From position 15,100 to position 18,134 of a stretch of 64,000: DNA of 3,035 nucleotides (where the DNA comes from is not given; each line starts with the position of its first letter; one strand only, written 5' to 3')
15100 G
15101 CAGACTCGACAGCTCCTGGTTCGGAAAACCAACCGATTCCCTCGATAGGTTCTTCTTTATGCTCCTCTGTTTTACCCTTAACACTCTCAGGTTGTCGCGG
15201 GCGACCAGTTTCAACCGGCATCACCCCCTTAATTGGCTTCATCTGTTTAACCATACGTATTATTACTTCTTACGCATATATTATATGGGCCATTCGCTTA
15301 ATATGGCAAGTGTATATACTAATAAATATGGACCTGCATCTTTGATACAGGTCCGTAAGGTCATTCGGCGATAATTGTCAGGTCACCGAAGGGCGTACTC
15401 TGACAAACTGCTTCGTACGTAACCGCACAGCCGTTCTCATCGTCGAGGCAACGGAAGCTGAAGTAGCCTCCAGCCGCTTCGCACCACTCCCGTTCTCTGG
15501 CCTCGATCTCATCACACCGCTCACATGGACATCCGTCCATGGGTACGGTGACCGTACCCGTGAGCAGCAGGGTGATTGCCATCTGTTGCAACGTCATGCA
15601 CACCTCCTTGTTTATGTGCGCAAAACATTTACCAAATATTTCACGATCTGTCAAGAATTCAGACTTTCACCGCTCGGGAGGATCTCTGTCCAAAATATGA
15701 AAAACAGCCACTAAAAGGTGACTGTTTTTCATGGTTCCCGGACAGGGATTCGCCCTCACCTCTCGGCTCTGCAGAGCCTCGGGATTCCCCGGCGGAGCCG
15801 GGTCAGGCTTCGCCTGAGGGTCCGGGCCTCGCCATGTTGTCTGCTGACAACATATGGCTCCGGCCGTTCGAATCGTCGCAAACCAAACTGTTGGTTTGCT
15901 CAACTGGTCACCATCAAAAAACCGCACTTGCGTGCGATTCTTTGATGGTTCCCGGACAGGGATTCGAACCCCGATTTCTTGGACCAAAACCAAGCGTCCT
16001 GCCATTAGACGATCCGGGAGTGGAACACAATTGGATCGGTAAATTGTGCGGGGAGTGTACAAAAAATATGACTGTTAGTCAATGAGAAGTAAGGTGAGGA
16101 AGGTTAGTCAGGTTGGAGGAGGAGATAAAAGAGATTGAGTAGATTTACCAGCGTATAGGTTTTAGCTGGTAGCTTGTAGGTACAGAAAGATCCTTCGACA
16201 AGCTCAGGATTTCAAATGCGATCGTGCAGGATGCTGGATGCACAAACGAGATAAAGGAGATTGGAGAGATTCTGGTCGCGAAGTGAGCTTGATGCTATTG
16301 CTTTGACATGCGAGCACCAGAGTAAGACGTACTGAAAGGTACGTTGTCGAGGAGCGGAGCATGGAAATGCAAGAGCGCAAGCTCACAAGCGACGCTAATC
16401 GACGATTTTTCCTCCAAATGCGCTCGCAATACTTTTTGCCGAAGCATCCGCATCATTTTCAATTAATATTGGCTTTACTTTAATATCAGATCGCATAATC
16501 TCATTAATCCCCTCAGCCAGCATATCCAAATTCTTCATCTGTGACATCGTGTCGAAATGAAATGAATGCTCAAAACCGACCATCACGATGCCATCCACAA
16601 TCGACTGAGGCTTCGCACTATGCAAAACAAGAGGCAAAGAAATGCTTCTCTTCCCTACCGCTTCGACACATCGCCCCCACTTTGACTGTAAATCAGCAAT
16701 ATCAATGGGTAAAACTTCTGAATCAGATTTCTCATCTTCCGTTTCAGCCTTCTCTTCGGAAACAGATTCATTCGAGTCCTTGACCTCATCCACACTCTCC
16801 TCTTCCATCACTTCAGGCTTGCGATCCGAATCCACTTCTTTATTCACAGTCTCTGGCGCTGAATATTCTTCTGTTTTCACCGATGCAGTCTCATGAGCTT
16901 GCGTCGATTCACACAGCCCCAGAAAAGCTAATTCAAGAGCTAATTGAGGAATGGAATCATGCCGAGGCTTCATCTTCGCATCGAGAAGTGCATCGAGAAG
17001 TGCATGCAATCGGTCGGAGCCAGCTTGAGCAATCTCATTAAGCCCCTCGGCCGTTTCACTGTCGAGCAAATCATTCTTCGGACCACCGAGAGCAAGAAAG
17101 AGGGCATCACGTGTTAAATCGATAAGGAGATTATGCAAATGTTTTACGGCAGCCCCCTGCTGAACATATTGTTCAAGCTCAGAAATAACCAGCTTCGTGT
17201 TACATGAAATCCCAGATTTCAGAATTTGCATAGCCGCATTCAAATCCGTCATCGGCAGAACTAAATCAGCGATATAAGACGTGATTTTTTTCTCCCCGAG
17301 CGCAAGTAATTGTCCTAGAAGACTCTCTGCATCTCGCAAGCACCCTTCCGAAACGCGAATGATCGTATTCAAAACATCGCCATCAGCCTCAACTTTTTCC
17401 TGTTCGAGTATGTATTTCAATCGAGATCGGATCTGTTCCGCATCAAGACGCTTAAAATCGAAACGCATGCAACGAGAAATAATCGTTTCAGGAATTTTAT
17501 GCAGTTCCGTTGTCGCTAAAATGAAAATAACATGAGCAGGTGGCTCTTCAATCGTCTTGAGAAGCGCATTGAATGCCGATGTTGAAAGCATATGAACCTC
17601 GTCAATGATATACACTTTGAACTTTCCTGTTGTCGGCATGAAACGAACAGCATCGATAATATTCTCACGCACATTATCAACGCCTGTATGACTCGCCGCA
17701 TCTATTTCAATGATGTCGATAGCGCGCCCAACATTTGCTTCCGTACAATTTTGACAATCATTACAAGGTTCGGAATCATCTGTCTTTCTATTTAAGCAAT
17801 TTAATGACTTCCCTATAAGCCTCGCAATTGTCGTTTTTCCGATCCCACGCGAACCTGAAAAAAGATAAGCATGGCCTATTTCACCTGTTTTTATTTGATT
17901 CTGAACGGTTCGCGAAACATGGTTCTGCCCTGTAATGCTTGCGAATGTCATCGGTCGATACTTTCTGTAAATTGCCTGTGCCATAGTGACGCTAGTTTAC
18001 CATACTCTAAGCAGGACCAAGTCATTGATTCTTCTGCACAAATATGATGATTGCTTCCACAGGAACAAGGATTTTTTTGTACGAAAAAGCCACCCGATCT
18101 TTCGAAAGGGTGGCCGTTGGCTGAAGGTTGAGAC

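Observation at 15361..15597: GC-rich island encoding a small secreted 8-Cys protein next to the tRNA-Gln scar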

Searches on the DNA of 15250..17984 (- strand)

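Call 22: search_rna_families(source=window, start=15250, end=16400, threshold=evalue, max_evalue=10, show_alignments=3)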
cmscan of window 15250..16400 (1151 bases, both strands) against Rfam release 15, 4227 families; matches with E-value up to 10: 10.
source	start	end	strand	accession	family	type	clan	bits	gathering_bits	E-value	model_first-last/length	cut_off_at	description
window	15949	16019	-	RF00005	tRNA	Gene; tRNA;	CL00001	60.8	29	1.9e-12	1-71/71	no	tRNA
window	15912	16021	-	RF02435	SpF41_sRNA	Gene; sRNA;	-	28.4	52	0.045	1-105/105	no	Streptococcus sRNA SpF41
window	15914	15992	-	RF00106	RNAI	Gene; antisense;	-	25.6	47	0.026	1-102/102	no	RNAI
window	15679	15751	-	RF04136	MIR1862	Gene; miRNA;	-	20.3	84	0.49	1-90/90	no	MIR1862 microRNA precursor family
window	15693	15736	-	RF00143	mir-6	Gene; miRNA;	CL00083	18.8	58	2.6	1-74/74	no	mir-6 microRNA precursor family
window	15917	15990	-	RF01394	isrK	Gene; sRNA;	-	17.6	50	0.41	1-77/77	no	isrK Hfq binding RNA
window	15688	15743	+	RF03630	mir-2818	Gene; miRNA;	-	17.1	90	2.5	1-60/60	no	mir-2818 microRNA precursor family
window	15957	15973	-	RF01684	mascRNA-menRNA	Gene;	-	15.6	42.5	5.4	33-49/56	no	MALAT1-associated small cytoplasmic RNA/MEN beta RNA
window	15853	15986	-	RF03083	cow-rumen-3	Gene; sRNA;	-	14.4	86.7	1.8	1-141/141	no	cow-rumen-3 RNA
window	15693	15779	-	RF00602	SCARNA21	Gene; snRNA; snoRNA; scaRNA;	-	13.2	60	5.6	1-140/140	no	Small Cajal body specific RNA 21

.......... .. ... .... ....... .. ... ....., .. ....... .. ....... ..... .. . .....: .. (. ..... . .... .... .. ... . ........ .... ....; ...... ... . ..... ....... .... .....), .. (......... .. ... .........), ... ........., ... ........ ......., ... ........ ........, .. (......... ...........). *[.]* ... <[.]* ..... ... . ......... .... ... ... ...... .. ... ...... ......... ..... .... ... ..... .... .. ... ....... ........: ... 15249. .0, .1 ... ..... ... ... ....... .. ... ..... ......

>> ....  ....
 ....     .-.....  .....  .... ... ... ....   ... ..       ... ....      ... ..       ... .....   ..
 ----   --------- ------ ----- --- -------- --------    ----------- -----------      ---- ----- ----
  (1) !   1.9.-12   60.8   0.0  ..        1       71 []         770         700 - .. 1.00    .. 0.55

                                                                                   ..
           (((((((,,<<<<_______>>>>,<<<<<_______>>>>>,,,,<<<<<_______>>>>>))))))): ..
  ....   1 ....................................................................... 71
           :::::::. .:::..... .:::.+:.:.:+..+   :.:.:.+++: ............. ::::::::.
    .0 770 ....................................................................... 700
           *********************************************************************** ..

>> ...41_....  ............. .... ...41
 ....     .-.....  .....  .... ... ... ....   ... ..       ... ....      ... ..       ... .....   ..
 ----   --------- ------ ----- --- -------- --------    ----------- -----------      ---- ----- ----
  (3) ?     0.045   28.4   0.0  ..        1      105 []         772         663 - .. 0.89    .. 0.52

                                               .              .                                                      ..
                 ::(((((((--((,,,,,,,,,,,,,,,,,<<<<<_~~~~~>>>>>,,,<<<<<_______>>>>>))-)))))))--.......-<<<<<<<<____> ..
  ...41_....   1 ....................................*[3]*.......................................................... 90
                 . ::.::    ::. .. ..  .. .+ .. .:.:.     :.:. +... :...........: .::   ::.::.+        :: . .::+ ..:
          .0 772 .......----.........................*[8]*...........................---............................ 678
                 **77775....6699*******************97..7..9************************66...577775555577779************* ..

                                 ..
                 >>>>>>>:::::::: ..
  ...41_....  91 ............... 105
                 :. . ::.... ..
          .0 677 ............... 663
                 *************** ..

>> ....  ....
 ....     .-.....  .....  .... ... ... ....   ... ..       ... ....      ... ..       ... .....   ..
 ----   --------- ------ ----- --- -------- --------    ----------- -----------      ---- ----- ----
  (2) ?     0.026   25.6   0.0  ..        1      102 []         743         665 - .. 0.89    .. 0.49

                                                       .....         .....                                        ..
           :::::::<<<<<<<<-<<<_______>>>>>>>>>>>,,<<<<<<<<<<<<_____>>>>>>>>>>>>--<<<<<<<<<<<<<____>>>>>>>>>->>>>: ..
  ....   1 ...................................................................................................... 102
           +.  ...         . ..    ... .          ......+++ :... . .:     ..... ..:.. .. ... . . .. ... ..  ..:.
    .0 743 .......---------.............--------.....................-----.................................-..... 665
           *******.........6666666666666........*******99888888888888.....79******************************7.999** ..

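Call 68: search_rna_families(sources=[L089, L091, L092, L093, L094, L095], threshold=gathering)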
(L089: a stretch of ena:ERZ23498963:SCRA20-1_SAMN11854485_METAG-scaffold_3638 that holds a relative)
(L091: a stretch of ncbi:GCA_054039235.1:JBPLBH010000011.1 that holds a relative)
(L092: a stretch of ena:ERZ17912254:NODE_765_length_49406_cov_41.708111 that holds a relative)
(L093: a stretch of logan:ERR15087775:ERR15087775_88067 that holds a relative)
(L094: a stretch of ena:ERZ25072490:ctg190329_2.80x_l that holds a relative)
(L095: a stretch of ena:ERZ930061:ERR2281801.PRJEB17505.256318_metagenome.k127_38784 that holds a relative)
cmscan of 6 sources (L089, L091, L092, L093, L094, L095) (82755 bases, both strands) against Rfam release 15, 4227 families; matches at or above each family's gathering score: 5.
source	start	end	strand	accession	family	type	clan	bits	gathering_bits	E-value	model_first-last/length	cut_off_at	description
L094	8471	8541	+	RF00005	tRNA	Gene; tRNA;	CL00001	59.8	29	2.6e-10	1-71/71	no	tRNA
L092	10993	11063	+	RF00005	tRNA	Gene; tRNA;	CL00001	58.2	29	7e-10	1-71/71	no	tRNA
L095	9058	9128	+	RF00005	tRNA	Gene; tRNA;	CL00001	58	29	8.3e-10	1-71/71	no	tRNA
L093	7716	7786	-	RF00005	tRNA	Gene; tRNA;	CL00001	57.8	29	9e-10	1-71/71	no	tRNA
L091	5463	5533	+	RF00005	tRNA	Gene; tRNA;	CL00001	56.9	29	1.6e-09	1-71/71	no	tRNA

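Call 94: build_rna_model(alignment_id=A2)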
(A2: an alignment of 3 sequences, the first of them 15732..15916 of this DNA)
Model R1 built from alignment A2 (3 sequences, 189 columns); structure: RNAalifold consensus.
model positions 155; base pairs 47; branch points 2; effective number of sequences 0.96; information 0.59 bits per position. Calibrated on 0.2 Mb of random sequence (short: E-values are rough).
structure used (alignment columns):
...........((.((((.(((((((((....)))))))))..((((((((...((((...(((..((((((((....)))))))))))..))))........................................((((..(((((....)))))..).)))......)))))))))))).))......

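Call 95: search_with_rna_model(model_id=R1, sources=[window, L006, L089, L090, L091, L092, L093, L094, L095, L096, L097, L098, L086], max_evalue=10)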
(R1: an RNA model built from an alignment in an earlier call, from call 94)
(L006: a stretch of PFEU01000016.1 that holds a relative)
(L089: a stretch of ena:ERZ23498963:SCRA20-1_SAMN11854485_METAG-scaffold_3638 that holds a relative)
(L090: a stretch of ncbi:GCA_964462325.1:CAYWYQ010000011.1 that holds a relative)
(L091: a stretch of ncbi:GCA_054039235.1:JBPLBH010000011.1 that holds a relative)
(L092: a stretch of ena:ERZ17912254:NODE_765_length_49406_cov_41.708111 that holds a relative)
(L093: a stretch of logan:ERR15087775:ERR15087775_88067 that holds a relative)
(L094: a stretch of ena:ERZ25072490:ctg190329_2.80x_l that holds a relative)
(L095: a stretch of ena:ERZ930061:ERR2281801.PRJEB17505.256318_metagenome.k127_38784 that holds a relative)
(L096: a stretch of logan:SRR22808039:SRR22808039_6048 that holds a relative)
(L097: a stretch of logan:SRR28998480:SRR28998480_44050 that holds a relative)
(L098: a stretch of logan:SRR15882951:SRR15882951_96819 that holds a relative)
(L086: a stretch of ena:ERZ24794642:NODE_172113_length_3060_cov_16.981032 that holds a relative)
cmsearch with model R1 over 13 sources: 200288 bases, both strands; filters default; matches with E-value up to 10: 9.
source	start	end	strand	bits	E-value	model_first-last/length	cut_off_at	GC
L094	8577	8731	+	173.5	3.4e-48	1-155/155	no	0.6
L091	5570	5725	+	169.4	5.4e-47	1-155/155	no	0.5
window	15732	15916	-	153.6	2.1e-42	1-155/155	no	0.62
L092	11021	11066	+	19.9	0.0015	1-155/155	no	0.54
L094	8499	8544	+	17.6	0.0071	1-155/155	no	0.57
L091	5491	5536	+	14.2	0.069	1-155/155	no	0.54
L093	7713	7777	-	14.2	0.07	1-155/155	no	0.54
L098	7143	7172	-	14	0.079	126-155/155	5'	0.6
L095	9067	9131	+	12.9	0.17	1-155/155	no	0.57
